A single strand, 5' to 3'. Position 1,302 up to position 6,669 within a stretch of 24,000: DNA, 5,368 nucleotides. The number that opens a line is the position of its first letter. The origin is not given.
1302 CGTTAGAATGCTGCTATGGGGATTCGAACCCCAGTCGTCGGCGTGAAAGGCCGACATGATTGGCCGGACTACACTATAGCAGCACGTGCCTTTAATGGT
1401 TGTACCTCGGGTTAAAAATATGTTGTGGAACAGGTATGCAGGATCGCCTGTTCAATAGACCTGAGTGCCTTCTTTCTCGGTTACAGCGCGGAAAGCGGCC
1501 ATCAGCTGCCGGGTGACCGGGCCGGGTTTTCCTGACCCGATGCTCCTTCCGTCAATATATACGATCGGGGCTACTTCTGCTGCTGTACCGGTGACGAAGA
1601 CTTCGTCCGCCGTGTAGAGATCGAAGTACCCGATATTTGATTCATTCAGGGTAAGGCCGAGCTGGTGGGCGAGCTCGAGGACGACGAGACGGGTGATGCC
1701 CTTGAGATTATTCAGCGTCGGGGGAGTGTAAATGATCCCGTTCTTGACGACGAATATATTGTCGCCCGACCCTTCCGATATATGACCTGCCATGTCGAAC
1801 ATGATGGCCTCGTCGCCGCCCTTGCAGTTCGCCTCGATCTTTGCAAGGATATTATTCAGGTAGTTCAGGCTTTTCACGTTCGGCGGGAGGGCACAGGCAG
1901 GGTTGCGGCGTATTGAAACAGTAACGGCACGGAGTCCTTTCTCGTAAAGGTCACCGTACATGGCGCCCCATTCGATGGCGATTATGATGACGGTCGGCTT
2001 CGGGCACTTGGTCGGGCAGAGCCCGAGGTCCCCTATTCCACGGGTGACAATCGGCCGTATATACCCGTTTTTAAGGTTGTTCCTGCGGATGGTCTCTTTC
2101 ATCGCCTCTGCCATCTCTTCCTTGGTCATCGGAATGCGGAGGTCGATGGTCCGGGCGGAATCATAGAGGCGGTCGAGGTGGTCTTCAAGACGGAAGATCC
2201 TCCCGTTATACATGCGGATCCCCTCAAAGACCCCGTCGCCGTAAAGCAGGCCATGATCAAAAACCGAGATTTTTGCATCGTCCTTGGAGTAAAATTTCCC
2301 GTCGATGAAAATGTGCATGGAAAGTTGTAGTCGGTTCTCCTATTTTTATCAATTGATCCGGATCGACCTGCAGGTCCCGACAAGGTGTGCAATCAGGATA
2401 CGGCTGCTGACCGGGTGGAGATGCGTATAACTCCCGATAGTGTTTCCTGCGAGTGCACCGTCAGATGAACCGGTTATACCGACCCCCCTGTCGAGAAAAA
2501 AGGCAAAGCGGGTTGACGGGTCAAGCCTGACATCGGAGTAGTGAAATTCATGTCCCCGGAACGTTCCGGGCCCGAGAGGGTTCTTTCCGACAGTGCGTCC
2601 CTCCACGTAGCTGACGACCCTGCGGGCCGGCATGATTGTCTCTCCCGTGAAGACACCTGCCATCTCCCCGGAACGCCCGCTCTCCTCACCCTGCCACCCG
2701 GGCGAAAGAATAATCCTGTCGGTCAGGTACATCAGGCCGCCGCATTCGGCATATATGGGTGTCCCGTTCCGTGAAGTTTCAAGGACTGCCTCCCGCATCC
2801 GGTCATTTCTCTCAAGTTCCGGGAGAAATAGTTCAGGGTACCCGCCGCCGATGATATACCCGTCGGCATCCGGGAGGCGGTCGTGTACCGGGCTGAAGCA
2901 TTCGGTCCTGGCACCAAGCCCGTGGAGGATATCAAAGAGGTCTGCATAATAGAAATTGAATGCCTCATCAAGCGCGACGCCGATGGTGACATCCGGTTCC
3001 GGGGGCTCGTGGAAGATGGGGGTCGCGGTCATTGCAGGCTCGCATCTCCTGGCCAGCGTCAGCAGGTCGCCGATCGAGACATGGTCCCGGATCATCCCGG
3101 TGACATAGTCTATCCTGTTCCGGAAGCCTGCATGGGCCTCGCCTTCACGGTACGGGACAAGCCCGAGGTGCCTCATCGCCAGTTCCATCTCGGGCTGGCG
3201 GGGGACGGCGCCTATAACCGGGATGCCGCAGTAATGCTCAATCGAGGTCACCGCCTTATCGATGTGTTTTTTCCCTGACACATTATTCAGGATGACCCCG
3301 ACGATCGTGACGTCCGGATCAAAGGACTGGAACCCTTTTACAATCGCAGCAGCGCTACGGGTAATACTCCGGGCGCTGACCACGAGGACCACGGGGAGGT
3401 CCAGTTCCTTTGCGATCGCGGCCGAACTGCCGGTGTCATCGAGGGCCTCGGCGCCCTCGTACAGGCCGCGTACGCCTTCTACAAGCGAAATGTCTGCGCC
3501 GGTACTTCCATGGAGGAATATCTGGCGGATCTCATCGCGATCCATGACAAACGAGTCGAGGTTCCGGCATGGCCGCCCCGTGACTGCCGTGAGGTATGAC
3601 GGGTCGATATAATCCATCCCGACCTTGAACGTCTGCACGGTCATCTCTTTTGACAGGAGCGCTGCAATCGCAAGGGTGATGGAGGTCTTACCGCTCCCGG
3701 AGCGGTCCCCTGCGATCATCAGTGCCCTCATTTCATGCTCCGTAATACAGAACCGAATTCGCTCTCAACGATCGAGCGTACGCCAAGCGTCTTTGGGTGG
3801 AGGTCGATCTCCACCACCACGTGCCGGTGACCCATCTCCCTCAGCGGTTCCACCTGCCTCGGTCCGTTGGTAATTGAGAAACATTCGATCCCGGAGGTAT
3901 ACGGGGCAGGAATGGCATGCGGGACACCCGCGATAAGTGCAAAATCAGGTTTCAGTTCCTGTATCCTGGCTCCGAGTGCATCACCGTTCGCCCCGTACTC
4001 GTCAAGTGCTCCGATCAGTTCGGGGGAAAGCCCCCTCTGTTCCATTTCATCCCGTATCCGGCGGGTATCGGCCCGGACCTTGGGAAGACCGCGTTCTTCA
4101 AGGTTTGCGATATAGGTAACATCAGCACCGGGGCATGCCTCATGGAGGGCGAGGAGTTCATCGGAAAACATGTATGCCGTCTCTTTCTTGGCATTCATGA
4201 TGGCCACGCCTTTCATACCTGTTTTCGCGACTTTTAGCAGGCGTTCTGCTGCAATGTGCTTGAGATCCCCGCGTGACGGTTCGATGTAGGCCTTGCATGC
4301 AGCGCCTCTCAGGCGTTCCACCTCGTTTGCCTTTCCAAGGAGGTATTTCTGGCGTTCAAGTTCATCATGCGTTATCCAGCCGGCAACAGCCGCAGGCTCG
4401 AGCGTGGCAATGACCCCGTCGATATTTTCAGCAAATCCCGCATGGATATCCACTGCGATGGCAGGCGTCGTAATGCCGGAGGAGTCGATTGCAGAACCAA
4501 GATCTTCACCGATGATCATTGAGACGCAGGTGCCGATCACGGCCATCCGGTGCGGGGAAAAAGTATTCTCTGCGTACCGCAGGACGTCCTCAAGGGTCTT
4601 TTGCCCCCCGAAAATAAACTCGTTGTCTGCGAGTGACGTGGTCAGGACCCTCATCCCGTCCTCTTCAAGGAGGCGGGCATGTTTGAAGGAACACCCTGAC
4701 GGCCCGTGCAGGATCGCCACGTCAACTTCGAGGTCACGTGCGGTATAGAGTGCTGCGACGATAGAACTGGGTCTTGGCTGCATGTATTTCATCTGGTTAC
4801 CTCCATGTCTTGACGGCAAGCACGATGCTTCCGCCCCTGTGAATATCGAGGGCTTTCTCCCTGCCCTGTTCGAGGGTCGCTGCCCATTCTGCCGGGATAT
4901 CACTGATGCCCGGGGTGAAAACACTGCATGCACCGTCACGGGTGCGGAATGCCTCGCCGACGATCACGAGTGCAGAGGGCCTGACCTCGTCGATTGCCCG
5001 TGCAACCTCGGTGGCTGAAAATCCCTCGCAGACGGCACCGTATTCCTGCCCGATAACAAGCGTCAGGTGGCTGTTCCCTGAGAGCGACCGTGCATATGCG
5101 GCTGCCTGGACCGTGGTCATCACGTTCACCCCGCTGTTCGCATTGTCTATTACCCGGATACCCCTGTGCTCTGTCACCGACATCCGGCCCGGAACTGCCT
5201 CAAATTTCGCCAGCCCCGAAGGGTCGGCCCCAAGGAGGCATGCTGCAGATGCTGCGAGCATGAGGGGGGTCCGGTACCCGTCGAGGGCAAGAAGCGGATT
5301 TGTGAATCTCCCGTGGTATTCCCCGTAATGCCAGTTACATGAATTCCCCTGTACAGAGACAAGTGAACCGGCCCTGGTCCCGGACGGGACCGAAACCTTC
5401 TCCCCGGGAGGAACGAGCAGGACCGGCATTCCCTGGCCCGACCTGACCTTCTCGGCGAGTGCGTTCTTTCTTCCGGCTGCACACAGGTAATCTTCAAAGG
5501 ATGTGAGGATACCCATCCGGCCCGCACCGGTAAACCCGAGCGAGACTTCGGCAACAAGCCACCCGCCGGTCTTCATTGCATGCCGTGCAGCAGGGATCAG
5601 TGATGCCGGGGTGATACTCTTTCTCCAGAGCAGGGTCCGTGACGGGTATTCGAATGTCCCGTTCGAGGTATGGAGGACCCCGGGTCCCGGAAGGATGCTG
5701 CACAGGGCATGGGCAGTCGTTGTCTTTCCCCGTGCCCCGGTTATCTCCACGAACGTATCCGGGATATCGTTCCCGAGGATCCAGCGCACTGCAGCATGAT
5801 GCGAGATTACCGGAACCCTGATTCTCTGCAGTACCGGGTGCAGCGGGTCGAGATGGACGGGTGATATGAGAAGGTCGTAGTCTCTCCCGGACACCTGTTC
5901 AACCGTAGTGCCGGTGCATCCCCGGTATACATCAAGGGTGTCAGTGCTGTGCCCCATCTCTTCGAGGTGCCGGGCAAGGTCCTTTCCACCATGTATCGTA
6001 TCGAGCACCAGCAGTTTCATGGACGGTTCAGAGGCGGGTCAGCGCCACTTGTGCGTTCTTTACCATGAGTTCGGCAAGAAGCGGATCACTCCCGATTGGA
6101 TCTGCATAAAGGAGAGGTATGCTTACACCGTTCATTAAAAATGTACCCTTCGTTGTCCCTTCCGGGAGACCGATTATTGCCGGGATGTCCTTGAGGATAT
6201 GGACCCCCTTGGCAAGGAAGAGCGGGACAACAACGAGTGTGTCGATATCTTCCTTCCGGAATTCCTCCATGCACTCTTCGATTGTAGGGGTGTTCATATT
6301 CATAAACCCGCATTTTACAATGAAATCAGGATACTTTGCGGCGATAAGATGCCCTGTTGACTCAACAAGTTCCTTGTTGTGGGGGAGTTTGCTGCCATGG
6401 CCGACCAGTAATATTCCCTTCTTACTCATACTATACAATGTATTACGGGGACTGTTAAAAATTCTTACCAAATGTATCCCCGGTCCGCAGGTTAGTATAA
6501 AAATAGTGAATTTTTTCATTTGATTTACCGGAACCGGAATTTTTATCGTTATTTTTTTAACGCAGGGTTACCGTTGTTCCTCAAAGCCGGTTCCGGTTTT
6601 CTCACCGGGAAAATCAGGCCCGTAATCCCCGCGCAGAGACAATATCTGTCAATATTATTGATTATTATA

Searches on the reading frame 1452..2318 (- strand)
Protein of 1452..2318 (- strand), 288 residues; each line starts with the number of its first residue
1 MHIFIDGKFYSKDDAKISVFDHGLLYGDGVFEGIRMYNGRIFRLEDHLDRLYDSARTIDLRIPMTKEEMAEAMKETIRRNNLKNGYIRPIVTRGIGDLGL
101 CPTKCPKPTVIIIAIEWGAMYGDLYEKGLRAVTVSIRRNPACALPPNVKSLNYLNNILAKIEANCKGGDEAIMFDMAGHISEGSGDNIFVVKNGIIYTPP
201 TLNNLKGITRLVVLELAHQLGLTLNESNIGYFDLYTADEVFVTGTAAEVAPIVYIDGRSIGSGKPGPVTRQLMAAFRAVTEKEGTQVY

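Call 3: search_protein_families(library=pfam, proteins=[window:1452-2318:-])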
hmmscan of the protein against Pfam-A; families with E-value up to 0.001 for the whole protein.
window:1452-2318:- (288 aa): 1 family
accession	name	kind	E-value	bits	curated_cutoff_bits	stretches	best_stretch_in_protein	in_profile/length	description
PF01063.24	Aminotran_4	-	2.7e-61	207.7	28.5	1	29-253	1-221/223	Amino-transferase class IV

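Call 4: search_protein_families(library=ncbifam, proteins=[window:1452-2318:-])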
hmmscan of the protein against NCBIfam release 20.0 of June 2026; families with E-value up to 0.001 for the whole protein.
window:1452-2318:- (288 aa): 20 families
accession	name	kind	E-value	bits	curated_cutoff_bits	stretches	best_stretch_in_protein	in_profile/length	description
NF006185.0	PRK08320.1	subfamily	9.2e-142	471.4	363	1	2-288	4-291/292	branched-chain amino acid aminotransferase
TIGR01122.1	ilvE_I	equivalog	2.5e-111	371.6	245.55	1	4-283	1-287/298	branched-chain-amino-acid transaminase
NF009126.0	PRK12479.1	equivalog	4.1e-102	341.4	518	1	2-287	5-291/299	branched-chain-amino-acid transaminase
NF005146.0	PRK06606.1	equivalog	2.1e-89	299.5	279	1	2-283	8-295/307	branched-chain amino acid transaminase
TIGR01121.1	D_amino_aminoT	equivalog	3.2e-65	220.1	277.45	1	3-278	2-273/276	D-amino-acid transaminase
NF005726.0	PRK07544.1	equivalog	1.2e-64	218.3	396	1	2-282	12-290/295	branched-chain amino acid aminotransferase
NF005209.0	PRK06680.1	subfamily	1.3e-63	214.6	320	1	3-282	5-283/286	D-amino-acid transaminase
NF005800.0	PRK07650.1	equivalog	1.2e-59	202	308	1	1-282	1-278/290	aminodeoxychorismate lyase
NF009066.0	PRK12400.1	equivalog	3.5e-45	154.7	538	1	12-278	18-280/290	D-amino-acid transaminase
TIGR03461.1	pabC_Proteo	equivalog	1.7e-41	142.2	176.85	1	14-258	7-248/262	aminodeoxychorismate lyase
NF004761.0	PRK06092.1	equivalog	2.7e-41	141.6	260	1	13-259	8-251/268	aminodeoxychorismate lyase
NF009896.0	PRK13356.1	equivalog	2.3e-40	138.5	262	1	2-273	9-276/287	branched-chain amino acid aminotransferase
NF005888.0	PRK07849.1-3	equivalog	5.6e-31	107.6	273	1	6-260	18-274/298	aminodeoxychorismate lyase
NF009897.0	PRK13357.1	equivalog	1.1e-24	86.9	307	1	11-278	51-341/358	branched-chain amino acid aminotransferase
TIGR01123.1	ilvE_II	equivalog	2.6e-23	82.5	250.05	1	9-275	6-294/313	branched-chain-amino-acid transaminase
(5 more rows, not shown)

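Call 56: find_encoding_contigs(protein=window:1452-2318:-, flank=10000, max_places=2)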
Protein window:1452-2318:- (288 aa): 14 contigs read that carry it; 2 places shown.
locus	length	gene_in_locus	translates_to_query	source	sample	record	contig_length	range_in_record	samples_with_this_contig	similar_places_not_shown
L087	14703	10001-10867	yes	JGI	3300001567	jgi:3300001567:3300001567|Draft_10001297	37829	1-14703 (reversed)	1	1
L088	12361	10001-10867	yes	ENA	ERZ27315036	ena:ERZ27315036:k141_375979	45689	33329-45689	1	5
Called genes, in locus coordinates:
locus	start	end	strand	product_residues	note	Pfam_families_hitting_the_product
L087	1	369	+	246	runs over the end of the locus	PF06695:Sm_multidrug_ex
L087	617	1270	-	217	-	PF09335:VTT_dom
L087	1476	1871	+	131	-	PF01155:HypA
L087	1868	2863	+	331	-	PF00586:AIRS, PF02769:AIRS_C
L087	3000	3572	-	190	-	PF04289:DUF447_N, PF20766:DUF447_C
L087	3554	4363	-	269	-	PF01874:CitG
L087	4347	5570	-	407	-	PF01207:Dus (weak)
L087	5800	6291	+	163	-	PF06180:CbiK (weak), PF01903:CbiX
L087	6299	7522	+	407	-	PF27274:CfbE_C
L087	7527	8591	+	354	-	PF00148:Oxidored_nitro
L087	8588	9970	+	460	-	PF01656:CbiA, PF13500:AAA_26, PF07685:GATase_3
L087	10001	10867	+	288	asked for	PF01063:Aminotran_4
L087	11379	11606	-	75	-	PF15919:HicB_lk_antitox, PF21748:UPF0150 (weak)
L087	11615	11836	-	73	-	PF07927:HicA_toxin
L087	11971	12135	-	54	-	-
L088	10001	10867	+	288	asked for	PF01063:Aminotran_4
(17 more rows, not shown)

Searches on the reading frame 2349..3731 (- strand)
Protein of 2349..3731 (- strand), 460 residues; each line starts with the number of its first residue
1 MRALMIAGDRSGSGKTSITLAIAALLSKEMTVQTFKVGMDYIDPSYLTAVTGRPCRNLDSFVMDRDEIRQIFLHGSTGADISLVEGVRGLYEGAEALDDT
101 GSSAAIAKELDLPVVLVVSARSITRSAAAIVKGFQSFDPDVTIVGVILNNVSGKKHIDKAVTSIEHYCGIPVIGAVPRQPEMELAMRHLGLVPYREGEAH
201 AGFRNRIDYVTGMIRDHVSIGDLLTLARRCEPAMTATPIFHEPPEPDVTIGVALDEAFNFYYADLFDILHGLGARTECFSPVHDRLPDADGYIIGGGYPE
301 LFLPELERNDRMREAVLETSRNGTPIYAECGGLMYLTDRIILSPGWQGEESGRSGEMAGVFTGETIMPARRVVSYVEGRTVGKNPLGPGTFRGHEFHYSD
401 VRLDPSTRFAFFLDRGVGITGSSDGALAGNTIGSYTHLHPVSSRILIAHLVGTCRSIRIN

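Call 3: search_protein_families(library=pfam, proteins=[window:2349-3731:-])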
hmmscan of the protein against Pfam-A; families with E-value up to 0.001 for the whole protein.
window:2349-3731:- (460 aa): 3 families
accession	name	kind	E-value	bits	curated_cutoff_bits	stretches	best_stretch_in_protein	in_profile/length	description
PF07685.20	GATase_3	-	4.4e-36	124.8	27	1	249-439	1-190/196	CobB/CobQ-like glutamine amidotransferase domain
PF13500.12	AAA_26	-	4.6e-18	66.2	27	1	2-182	1-194/198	AAA domain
PF01656.29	CbiA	-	9e-16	58.4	25.4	1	4-189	1-123/125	CobQ/CobB/MinD/ParA nucleotide binding domain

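Call 4: search_protein_families(library=ncbifam, proteins=[window:2349-3731:-])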
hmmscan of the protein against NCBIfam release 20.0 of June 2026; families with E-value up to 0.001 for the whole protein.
window:2349-3731:- (460 aa): 8 families
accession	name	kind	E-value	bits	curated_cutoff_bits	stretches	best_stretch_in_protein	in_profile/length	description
NF033195.1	F430_CfbB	exception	3.3e-191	636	560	1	4-451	2-450/451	Ni-sirohydrochlorin a,c-diamide synthase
TIGR00379.1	cobB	subfamily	3.3e-135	451.5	261.4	1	5-451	3-444/449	cobyrinic/hydrogenobyrinic acid a,c-diamide synthase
NF002204.1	PRK01077.1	equivalog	1.3e-129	432.8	254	1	1-439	1-419/420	cobyrinic acid a,c-diamide synthase CobB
NF053748.1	bifunc_CobBC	exception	2.4e-87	294.1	950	1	4-441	4-430/797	bifunctional hydrogenobyrinic acid a,c-diamide synthase/histidinol phosphate aminotransferase CobBC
NF010471.0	PRK13896.1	equivalog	1.5e-76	258.1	693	1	1-443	1-424/433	cobyrinic acid a,c-diamide synthase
TIGR00313.1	cobQ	equivalog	9.7e-11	41.2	309.9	1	281-437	277-423/477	cobyric acid synthase CobQ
NF001989.1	PRK00784.1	equivalog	7.9e-10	38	273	0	286-437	284-421/480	cobyric acid synthase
NF004921.0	PRK06278.1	equivalog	1.5e-09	37.3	354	1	2-173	240-415/482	cobyrinic acid a,c-diamide synthase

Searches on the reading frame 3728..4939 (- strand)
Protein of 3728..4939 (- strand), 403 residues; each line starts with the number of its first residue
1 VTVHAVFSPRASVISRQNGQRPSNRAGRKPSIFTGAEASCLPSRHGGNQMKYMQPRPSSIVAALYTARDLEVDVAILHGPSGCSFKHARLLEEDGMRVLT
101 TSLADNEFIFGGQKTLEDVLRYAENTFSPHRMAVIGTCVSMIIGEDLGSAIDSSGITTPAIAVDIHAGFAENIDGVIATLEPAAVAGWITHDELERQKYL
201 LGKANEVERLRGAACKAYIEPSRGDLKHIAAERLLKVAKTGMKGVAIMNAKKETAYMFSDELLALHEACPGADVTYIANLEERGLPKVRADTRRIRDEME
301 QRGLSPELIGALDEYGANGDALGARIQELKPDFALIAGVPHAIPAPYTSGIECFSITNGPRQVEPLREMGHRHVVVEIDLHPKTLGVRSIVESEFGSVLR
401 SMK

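Call 3: search_protein_families(library=pfam, proteins=[window:3728-4939:-])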
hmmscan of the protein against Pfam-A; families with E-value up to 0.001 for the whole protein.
window:3728-4939:- (403 aa): 1 family
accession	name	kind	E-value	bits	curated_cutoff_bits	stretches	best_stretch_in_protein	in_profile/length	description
PF00148.24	Oxidored_nitro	-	4.9e-14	52.5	28.6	1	63-154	6-100/399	Nitrogenase component 1 type Oxidoreductase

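Call 4: search_protein_families(library=ncbifam, proteins=[window:3728-4939:-])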
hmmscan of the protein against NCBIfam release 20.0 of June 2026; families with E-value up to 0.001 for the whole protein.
window:3728-4939:- (403 aa): 9 families
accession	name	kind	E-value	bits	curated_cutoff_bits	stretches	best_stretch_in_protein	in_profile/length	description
TIGR03282.1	methan_mark_13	equivalog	1.4e-150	501.1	268.4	1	54-402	1-351/352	Ni-sirohydrochlorin a,c-diamide reductive cyclase catalytic subunit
TIGR01286.1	nifK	equivalog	6.1e-11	41.5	427.3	1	61-170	72-183/516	nitrogenase molybdenum-iron protein subunit beta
TIGR01862.1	N2-ase-Ialpha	subfamily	3.4e-07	29.3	486.05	1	74-176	53-164/444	nitrogenase component I subunit alpha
TIGR01283.1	nifE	equivalog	6.5e-07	28.3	505.1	1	98-155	91-148/459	nitrogenase iron-molybdenum cofactor biosynthesis protein NifE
NF011047.0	PRK14477.1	equivalog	1.7e-05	22.8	1229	1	97-152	81-136/917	bifunctional nitrogenase iron-molybdenum cofactor biosynthesis protein NifEN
TIGR01282.1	nifD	equivalog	4.6e-05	22.3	653.55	1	74-150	67-154/466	nitrogenase molybdenum-iron protein alpha chain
TIGR01278.1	DPOR_BchB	equivalog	6.2e-05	22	490.35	1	75-165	28-123/512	ferredoxin:protochlorophyllide reductase (ATP-dependent) subunit B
TIGR01284.1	alt_nitrog_alph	subfamily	9.4e-05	21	512.8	1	74-149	63-146/457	nitrogenase subunit alpha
TIGR02932.1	vnfK_nitrog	equivalog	0.00026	20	873.95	1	65-152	23-114/457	V-containing nitrogenase subunit beta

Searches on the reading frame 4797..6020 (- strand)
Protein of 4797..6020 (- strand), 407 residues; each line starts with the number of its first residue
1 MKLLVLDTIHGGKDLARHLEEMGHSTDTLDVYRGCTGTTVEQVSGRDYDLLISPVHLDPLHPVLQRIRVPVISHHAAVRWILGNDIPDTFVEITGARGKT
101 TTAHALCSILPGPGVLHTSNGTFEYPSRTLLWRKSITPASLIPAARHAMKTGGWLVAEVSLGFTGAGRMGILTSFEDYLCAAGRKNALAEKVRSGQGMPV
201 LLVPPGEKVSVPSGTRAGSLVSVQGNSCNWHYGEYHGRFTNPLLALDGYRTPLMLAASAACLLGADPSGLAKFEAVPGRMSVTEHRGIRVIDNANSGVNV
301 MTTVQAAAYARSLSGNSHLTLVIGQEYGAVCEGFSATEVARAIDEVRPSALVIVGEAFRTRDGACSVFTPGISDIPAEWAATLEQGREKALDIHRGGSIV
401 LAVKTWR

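Call 3: search_protein_families(library=pfam, proteins=[window:4797-6020:-])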
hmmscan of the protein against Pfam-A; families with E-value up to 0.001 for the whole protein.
window:4797-6020:- (407 aa): 0 families

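Call 4: search_protein_families(library=ncbifam, proteins=[window:4797-6020:-])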
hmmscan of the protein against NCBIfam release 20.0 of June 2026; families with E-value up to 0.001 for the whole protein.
window:4797-6020:- (407 aa): 3 families
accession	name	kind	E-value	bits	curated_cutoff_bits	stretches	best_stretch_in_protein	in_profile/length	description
NF033197.0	F430_CfbE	equivalog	4.7e-93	312.5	250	1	4-406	1-430/430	coenzyme F430 synthase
TIGR01143.1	murF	subfamily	2e-05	23.7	288.6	0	268-366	277-375/418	UDP-N-acetylmuramoyl-tripeptide--D-alanyl-D-alanine ligase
TIGR01087.1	murD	equivalog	0.00067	18.8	211.95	0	47-125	63-141/441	UDP-N-acetylmuramoyl-L-alanine--D-glutamate ligase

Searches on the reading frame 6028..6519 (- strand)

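Call 5: search_protein_families(library=ncbifam, proteins=[window:6028-6519:-], max_evalue=0.00001)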
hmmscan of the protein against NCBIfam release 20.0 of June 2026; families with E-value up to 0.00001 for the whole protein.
window:6028-6519:- (163 aa): 5 families
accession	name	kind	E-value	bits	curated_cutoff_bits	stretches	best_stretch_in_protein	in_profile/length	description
NF002090.2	PRK00923.1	subfamily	7.3e-45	152.2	120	1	34-157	1-127/129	sirohydrochlorin nickelochelatase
NF033198.0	F430_CfbA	equivalog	1.1e-44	151.3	120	1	35-157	1-121/122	sirohydrochlorin nickelochelatase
NF002671.0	PRK02395.1-3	equivalog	6.4e-12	45.3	258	1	32-157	132-251/262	hypothetical protein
NF002670.0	PRK02395.1-1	equivalog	8.9e-10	38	324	1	34-157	145-266/292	hypothetical protein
NF004449.0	PRK05782.1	equivalog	7.5e-08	31.8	298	1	32-160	2-129/333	bifunctional sirohydrochlorin cobalt chelatase/precorrin-8X methylmutase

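Call 6: search_protein_families(library=pfam, proteins=[window:6028-6519:-], max_evalue=0.00001)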
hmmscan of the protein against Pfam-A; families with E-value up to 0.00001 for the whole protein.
window:6028-6519:- (163 aa): 2 families
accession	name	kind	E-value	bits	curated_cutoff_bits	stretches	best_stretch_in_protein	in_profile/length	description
PF01903.22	CbiX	-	5.8e-21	75.2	22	1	41-153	1-105/106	CbiX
PF06180.16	CbiK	-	3.8e-07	30.1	26.2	1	32-154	140-255/262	Cobalt chelatase (CbiK)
